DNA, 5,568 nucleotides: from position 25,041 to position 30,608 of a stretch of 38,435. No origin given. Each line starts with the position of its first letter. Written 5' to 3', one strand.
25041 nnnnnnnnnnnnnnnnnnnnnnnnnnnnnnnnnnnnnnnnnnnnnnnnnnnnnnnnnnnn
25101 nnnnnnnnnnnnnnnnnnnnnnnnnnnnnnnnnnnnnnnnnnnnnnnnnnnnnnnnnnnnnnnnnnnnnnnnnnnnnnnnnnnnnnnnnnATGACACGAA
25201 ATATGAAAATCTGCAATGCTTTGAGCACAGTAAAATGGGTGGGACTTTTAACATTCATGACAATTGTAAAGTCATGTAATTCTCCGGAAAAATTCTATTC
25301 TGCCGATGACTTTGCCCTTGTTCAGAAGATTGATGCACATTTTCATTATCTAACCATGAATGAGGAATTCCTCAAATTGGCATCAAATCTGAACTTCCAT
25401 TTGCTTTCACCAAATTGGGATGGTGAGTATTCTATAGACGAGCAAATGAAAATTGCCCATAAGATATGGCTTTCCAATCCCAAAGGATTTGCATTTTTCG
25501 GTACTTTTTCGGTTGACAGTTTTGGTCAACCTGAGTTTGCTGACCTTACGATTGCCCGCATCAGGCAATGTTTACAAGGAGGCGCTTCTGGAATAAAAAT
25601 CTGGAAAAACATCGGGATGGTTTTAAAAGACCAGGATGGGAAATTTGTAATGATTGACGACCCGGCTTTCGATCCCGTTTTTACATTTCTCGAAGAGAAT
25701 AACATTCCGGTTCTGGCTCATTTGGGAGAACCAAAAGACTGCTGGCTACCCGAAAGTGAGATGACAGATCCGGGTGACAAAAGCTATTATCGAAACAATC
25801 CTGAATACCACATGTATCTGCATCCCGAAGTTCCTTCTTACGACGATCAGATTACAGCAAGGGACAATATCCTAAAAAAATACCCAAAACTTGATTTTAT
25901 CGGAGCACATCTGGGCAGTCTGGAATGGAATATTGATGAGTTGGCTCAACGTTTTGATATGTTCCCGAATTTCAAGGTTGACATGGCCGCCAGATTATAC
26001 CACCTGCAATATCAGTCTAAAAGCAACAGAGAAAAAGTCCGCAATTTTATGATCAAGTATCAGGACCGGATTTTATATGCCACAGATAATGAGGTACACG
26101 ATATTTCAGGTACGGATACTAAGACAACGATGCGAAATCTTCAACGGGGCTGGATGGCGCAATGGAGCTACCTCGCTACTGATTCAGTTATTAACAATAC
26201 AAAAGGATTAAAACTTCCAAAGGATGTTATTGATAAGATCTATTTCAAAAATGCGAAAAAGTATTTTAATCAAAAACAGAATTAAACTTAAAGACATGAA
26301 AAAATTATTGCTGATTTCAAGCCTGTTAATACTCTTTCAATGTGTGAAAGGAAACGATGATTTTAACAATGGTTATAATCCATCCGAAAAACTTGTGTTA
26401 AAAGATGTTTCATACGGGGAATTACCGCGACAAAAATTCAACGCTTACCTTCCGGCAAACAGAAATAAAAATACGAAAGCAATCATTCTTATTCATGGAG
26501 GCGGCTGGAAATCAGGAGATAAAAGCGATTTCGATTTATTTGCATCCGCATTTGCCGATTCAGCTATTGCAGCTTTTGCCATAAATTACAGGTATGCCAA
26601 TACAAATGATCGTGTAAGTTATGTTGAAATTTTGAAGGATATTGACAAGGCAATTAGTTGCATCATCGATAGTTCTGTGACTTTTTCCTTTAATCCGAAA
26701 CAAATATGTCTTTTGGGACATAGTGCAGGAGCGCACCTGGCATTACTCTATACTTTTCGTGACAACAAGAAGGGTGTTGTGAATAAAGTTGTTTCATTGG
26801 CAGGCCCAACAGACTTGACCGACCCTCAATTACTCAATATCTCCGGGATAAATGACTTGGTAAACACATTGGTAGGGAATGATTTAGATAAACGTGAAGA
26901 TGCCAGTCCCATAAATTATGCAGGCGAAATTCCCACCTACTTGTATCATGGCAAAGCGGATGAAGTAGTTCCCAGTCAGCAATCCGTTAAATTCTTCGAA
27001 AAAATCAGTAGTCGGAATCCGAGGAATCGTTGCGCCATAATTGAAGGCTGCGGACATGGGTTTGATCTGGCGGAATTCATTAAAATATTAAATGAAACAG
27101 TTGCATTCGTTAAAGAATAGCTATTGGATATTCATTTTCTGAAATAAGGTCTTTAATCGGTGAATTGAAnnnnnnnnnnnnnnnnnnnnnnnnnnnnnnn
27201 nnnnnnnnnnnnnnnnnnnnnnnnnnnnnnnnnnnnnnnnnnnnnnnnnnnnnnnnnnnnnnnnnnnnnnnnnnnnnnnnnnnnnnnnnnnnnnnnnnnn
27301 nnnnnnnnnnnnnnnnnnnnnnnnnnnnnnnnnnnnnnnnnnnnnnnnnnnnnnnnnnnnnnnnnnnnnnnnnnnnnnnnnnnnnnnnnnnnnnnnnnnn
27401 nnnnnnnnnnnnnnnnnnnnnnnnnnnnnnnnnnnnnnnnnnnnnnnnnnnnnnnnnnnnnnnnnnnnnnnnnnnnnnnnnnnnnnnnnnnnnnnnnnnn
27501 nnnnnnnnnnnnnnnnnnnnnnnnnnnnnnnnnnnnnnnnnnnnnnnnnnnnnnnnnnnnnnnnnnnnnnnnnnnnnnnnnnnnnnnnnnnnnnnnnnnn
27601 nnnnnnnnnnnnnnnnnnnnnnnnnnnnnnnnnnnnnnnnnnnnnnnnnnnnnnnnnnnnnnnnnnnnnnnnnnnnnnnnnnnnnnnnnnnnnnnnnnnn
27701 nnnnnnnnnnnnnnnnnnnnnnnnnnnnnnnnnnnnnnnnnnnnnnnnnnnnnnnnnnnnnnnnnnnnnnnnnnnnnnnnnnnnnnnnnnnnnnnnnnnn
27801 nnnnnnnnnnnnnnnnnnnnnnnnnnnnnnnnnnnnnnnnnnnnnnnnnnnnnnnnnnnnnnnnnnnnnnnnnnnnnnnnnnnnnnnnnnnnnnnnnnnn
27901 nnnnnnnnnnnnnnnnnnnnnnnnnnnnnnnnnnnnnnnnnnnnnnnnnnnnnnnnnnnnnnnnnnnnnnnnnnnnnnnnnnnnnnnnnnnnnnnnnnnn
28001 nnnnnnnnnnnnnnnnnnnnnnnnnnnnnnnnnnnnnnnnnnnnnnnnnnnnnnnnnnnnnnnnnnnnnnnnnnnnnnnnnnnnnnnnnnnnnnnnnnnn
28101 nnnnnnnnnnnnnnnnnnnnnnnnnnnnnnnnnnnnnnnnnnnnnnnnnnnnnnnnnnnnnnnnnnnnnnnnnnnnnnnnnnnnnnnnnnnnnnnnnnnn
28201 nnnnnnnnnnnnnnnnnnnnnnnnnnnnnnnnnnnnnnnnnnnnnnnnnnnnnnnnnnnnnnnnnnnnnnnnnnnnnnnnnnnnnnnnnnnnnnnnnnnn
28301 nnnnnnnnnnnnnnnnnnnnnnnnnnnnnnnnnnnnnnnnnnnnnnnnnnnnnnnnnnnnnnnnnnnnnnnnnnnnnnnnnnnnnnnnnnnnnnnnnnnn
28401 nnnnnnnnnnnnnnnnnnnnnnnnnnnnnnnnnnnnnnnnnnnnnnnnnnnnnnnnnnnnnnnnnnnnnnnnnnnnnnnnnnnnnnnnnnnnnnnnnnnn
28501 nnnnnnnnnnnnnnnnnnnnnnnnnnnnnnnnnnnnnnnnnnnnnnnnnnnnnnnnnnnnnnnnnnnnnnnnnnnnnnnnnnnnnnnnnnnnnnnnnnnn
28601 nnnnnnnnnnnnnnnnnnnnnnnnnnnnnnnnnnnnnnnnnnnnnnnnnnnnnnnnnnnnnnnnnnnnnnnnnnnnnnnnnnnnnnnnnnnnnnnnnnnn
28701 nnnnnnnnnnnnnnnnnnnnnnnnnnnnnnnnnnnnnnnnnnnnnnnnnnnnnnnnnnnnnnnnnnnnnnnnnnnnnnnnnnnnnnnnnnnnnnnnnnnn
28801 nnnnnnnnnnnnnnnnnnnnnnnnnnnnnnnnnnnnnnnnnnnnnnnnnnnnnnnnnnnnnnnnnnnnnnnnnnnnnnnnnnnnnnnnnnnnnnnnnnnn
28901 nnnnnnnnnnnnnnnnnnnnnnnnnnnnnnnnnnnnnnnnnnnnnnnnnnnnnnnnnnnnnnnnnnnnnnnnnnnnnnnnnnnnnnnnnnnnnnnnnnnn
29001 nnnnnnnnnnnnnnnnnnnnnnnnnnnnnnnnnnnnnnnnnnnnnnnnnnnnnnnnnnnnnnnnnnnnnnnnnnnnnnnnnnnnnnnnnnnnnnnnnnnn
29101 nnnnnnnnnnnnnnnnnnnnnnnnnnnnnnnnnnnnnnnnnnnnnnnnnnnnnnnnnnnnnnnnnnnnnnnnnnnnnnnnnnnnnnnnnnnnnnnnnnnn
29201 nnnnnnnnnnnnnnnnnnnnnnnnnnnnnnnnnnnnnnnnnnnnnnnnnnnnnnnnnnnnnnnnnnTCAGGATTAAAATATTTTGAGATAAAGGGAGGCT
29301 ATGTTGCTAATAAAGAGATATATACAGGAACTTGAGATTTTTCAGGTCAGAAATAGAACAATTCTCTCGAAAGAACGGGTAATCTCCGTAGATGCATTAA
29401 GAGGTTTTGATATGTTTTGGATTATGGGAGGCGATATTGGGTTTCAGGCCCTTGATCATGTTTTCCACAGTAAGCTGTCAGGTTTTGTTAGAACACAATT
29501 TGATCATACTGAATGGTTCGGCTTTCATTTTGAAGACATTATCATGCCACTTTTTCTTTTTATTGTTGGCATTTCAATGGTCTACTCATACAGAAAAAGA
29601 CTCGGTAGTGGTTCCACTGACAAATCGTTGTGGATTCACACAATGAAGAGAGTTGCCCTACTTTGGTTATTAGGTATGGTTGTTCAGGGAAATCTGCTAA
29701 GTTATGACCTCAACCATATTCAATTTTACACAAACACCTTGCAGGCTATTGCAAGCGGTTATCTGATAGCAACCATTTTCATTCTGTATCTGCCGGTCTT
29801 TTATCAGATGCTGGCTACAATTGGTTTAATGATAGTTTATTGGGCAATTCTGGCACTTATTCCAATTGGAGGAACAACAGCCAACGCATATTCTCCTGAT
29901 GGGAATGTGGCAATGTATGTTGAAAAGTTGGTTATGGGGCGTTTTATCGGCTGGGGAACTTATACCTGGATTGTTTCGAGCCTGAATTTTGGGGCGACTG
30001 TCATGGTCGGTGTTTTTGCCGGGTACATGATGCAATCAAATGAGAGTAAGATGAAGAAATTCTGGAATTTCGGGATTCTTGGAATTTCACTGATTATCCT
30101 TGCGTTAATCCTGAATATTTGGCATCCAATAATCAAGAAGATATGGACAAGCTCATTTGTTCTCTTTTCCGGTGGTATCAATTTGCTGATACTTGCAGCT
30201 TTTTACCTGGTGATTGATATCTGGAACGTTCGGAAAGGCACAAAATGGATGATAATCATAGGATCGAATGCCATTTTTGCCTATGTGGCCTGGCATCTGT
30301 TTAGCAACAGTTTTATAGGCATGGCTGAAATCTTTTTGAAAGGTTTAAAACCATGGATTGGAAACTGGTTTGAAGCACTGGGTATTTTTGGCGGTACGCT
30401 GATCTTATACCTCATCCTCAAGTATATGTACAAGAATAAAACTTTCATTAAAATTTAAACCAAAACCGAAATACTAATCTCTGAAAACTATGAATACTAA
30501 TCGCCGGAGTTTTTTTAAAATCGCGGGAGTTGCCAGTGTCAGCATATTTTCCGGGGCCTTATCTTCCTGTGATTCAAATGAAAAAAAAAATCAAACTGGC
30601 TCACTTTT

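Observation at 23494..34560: Two GH172 (DUF2961) genes plus a GH116 in one operon: candidate D-arabinofuranan (or other furanosyl glycan) degradation locus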

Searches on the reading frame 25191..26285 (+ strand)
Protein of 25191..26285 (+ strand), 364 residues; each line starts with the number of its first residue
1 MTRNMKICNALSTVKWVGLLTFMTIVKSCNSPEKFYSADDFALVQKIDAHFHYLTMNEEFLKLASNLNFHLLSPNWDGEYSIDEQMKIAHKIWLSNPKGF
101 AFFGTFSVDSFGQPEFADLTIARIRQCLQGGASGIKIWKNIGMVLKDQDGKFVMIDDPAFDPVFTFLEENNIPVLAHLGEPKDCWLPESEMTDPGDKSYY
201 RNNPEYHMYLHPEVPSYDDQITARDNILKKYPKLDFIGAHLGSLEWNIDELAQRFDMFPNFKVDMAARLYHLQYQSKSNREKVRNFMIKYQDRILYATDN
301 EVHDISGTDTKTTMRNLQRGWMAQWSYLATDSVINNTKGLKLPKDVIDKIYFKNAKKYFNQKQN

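Call 3: search_protein_families(library=pfam, proteins=[window:25191-26285:+])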
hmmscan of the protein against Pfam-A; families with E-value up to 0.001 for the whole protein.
window:25191-26285:+ (364 aa): 1 family
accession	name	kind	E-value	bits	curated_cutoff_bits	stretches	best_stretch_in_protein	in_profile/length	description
PF04909.20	Amidohydro_2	-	3.8e-11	43.7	26.4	1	93-359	73-287/289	Amidohydrolase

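Call 22: search_protein_families(library=ncbifam, proteins=[window:25191-26285:+], max_evalue=0.001)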
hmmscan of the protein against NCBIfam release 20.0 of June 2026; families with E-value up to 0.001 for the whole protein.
window:25191-26285:+ (364 aa): 0 families

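Call 26: search_solved_structures(query=window:25191-26285:+, max_evalue=0.1)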
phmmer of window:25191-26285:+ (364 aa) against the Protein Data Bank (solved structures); distinct sequences matched with E-value up to 0.1: 0.

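Call 52: find_homologous_proteins(query=window:25191-26285:+, max_evalue=0.00001)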
Query window:25191-26285:+ (364 aa): 5462 proteins with E <= 0.00001 among 6476 candidates; the best 120 are listed.
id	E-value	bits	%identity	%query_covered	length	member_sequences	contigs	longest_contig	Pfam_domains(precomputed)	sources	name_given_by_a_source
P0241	6.9e-250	846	100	99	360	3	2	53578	PF04909.21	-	-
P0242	9.8e-215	731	86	98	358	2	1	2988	PF04909.21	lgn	-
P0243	5.6e-173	593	69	98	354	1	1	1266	PF04909.21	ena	-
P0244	2.4e-169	581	68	98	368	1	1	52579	PF04909.21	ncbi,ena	-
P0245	1.7e-167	575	68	96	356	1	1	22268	PF04909.21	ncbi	-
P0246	3.2e-165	568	67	98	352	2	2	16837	PF04909.21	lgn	-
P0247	1.1e-164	566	67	98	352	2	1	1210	PF04909.21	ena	-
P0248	1.8e-164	565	68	97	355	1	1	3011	PF04909.21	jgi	jgi:predicted TIM-barrel fold metal-dependent hydrolase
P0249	1.4e-163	562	67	96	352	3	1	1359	PF04909.21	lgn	-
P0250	1.2e-160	553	68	95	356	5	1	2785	PF04909.21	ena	-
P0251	5.4e-159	547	65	98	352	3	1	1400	PF04909.21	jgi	jgi:predicted TIM-barrel fold metal-dependent hydrolase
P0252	5.2e-158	544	67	94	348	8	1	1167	PF04909.21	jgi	jgi:predicted TIM-barrel fold metal-dependent hydrolase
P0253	5.3e-157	541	65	98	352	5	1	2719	PF04909.21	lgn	-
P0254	5.7e-157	541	67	93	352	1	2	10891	PF04909.21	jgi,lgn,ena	jgi:predicted TIM-barrel fold metal-dependent hydrolase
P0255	4.3e-156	538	64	94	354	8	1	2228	PF04909.21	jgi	jgi:predicted TIM-barrel fold metal-dependent hydrolase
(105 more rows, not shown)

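Call 65: predict_structure(alignment_id=A4)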
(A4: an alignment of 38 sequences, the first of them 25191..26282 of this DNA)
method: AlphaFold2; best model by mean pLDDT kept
length: 364 residues; sequences in the alignment: 38
mean_pLDDT: 92.6   pTM: 0.87
mean pLDDT of the five models: 92.6, 92.1, 91.0, 90.0, 89.3
residues with pLDDT >= 90: 288; 70-90: 58; 50-70: 16; < 50: 2
segments of 3 or more residues with pLDDT < 50: none
pLDDT, mean of each block of 10 residues (from residue 1): 59 84 76 93 98 96 97 93 96 95 96 97 97 93 93 96 98 93 92 89 92 94 97 97 81 97 94 94 98 97 86 96 98 96 98 96 62
secondary structure, 60 per line:
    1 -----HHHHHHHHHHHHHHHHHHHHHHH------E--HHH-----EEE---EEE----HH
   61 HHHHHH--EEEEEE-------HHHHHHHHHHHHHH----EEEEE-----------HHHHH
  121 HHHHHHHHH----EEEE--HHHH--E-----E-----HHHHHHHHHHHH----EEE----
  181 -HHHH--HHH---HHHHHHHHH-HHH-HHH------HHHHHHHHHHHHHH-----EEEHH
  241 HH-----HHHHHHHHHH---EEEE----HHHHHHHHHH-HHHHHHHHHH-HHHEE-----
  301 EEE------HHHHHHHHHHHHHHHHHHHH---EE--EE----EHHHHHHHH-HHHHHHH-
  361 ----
elements in order: H6-28 E46-48 E52-54 H59-66 E69-74 H82-95 E100-104 H116-129 E134-137 H140-143 H158-169 E174-176 H182-185 H194-202 H217-230 E236-238 H239-242 H248-257 E261-264 H269-278 H280-289 E301-303 H310-329 H344-351 H353-359

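Call 67: fold_search(model_id=the predicted structure, library=pdb)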
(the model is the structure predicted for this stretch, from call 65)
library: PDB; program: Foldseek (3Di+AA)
matches with E <= 10: 1601; with E <= 0.001: 19
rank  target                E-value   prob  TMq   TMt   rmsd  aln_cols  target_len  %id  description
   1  3ij6_A                1.5e-07  1.00  0.46  0.53   8.7       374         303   13  CRYSTAL STRUCTURE OF AN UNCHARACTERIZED METAL-DEPENDENT HYDROLASE FROM Lactobacillus acidophilus (released 2009-08-18)
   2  3ij6_C                2.7e-07  1.00  0.43  0.51   9.1       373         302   13  CRYSTAL STRUCTURE OF AN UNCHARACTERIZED METAL-DEPENDENT HYDROLASE FROM Lactobacillus acidophilus (released 2009-08-18)
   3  6e6i_F                6.3e-07  1.00  0.49  0.53   7.7       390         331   12  Crystal structure of 4-methyl HOPDA bound to LigY from Sphingobium sp. strain SYK-6 (released 2019-01-30)
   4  5vn5_C                7.1e-07  1.00  0.49  0.53   8.2       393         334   12  Crystal structure of LigY from Sphingobium sp. strain SYK-6 (released 2017-09-27)
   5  3cjp_A                8.9e-07  1.00  0.47  0.64   6.6       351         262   12  Crystal structure of an uncharacterized amidohydrolase CAC3332 from Clostridium acetobutylicum (released 2008-03-25)
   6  5vn5_A                1.2e-06  1.00  0.46  0.50   8.7       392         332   11  Crystal structure of LigY from Sphingobium sp. strain SYK-6 (released 2017-09-27)
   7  2gwg_B                1.5e-06  1.00  0.47  0.52   7.1       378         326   12  Crystal Structure of 4-Oxalomesaconate Hydratase, LigJ, from Rhodopseudomonas palustris, Northeast Structural Genomics (released 2006-05-23)
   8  2gwg_A                2.3e-06  1.00  0.47  0.52   7.5       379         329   13  Crystal Structure of 4-Oxalomesaconate Hydratase, LigJ, from Rhodopseudomonas palustris, Northeast Structural Genomics (released 2006-05-23)
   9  8uy1_A                1.0e-05  1.00  0.27  0.19  13.5       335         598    8  Methylenetetrahydrofolate reductase from Chaetomium thermophilum DSM 1495, Active (R) State (released 2024-06-19)
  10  8uy1_C                4.5e-05  1.00  0.28  0.19  13.6       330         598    9  Methylenetetrahydrofolate reductase from Chaetomium thermophilum DSM 1495, Active (R) State (released 2024-06-19)
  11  8uy1_D                6.6e-05  0.99  0.26  0.18  13.8       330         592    9  Methylenetetrahydrofolate reductase from Chaetomium thermophilum DSM 1495, Active (R) State (released 2024-06-19)
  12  2qs8_A                1.6e-04  1.00  0.38  0.35   9.7       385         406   13  Crystal structure of a Xaa-Pro dipeptidase with bound methionine in the active site (released 2007-08-21)
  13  2qs8_B                4.1e-04  1.00  0.39  0.35   9.3       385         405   12  Crystal structure of a Xaa-Pro dipeptidase with bound methionine in the active site (released 2007-08-21)
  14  8uy2_D                4.3e-04  0.96  0.29  0.21  14.8       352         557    7  Methylenetetrahydrofolate reductase from Chaetomium thermophilum DSM 1495, AdoMet-bound, Inhibited (T) State (released 2024-06-19)
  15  7rml_A                5.7e-04  0.94  0.25  0.30  13.2       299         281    9  Neisseria meningitidis Methylenetetrahydrofolate reductase in complex with FAD (released 2022-11-02)
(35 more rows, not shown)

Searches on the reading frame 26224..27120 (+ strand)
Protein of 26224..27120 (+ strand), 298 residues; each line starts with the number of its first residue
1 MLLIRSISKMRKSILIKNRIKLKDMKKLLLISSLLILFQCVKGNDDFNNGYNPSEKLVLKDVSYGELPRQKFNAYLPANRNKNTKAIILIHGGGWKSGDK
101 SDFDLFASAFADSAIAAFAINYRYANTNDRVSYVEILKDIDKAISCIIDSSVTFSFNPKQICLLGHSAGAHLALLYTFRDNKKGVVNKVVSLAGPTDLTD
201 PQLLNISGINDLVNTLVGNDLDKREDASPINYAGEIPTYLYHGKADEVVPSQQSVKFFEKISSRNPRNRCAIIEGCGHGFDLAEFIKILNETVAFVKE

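Call 3: search_protein_families(library=pfam, proteins=[window:26224-27120:+])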
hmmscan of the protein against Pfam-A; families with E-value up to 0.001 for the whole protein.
window:26224-27120:+ (298 aa): 9 families
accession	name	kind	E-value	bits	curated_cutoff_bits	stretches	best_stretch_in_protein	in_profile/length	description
PF20434.5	BD-FAE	-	5.2e-35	121.3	26.8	1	74-260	3-214/215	BD-FAE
PF12146.15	Hydrolase_4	-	5.8e-13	49.1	27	2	83-193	3-108/239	Serine aminopeptidase, S33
PF07859.19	Abhydrolase_3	-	5.7e-10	39.7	25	1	88-198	2-112/210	alpha/beta hydrolase fold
PF02230.22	Abhydrolase_2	-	3.5e-09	37.2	23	0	228-288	149-209/217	Phospholipase/Carboxylesterase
PF12697.13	Abhydrolase_6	-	1.2e-08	36.4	26.3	1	87-194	1-93/217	Alpha/beta hydrolase family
PF00135.34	COesterase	-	4.4e-08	33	27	1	73-194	89-218/515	Carboxylesterase family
PF00326.27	Peptidase_S9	-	3.5e-07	30.4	22.6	1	139-294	47-204/213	Prolyl oligopeptidase family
PF00561.26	Abhydrolase_1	-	2.3e-06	27.9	25.8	0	86-203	2-116/245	alpha/beta hydrolase fold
PF07819.20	PGAP1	-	6.2e-06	26.6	24.3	1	118-217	49-151/233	PGAP1-like alpha/beta domain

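Call 22: search_protein_families(library=ncbifam, proteins=[window:26224-27120:+], max_evalue=0.001)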
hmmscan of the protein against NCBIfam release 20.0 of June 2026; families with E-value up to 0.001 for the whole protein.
window:26224-27120:+ (298 aa): 12 families
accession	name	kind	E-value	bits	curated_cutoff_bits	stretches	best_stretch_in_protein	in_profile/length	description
NF052620.1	AryltfaseLP1002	equivalog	1.7e-14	53.9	300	1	78-177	26-124/265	lp_1002 family arylesterase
NF058665.1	HaHSL_fam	equivalog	2.6e-14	53.2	320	1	58-199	37-172/260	hormone-sensitive lipase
NF042968.1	AcxylEst_AxeA1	equivalog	6.8e-12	44.4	700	1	70-192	36-159/459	acetylxylan esterase AxeA1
NF052354.1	EstLipQMycob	equivalog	2.8e-10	39.4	700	1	61-282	139-378/418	esterase LipQ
NF058653.1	LipP1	equivalog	8.7e-09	34.6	350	1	74-182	62-167/300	LipP1 family hormone-sensitive lipase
NF033149.0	CHL_hydrolase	equivalog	4e-08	32.5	500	1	74-184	65-173/310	chloramphenicol hydrolase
NF007547.0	PRK10162.1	equivalog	5.9e-07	28.7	389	1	73-182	75-182/321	acetyl esterase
NF058651.1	GESAG_HSLs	subfamily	9.5e-07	28.2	430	1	81-183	64-162/296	GESAG motif subfamily hormone-sensitive lipase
NF041902.1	pecacetest_PaeX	equivalog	1e-05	24.7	550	1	69-174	62-166/318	pectin acetylesterase PaeX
NF050089.1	i_nPHAscl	equivalog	0.00017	20.8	300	0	235-291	230-283/288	intracellular short-chain-length polyhydroxyalkanoate depolymerase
NF008525.0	PRK11460.1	equivalog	0.00026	20.4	191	0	239-283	152-196/232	esterase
NF041096.1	esterase_EstD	equivalog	0.00035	19.7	600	0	51-184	129-267/421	esterase EstD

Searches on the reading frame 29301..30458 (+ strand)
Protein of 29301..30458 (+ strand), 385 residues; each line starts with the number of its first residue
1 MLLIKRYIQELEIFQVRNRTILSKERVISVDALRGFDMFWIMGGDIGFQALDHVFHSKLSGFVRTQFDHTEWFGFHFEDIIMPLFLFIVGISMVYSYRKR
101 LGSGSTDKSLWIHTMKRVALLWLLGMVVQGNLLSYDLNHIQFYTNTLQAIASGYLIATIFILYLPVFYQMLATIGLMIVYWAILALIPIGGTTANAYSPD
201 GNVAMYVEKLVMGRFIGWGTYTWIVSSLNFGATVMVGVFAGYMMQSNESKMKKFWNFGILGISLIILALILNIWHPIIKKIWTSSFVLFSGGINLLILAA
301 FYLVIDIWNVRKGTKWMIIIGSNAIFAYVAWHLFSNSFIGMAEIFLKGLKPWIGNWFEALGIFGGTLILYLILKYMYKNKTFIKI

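Call 3: search_protein_families(library=pfam, proteins=[window:29301-30458:+])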
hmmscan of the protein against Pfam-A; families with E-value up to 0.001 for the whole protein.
window:29301-30458:+ (385 aa): 2 families
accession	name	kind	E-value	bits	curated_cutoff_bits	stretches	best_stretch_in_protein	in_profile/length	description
PF01757.29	Acyl_transf_3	-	3.4e-05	23.5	31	1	28-373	2-324/326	Acyltransferase domain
PF07786.18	HGSNAT_cat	-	0.00092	19.2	22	1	26-178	1-135/222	Heparan-alpha-glucosaminide N-acetyltransferase, catalytic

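Call 22: search_protein_families(library=ncbifam, proteins=[window:29301-30458:+], max_evalue=0.001)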
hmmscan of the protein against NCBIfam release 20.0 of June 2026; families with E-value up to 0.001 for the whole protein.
window:29301-30458:+ (385 aa): 1 family
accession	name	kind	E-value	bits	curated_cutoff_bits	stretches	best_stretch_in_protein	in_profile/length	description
NF046061.1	NagX_SO_3504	equivalog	1.3e-56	192.3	480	1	24-385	1-369/369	transmembrane glucosamine N-acetyltransferase NagX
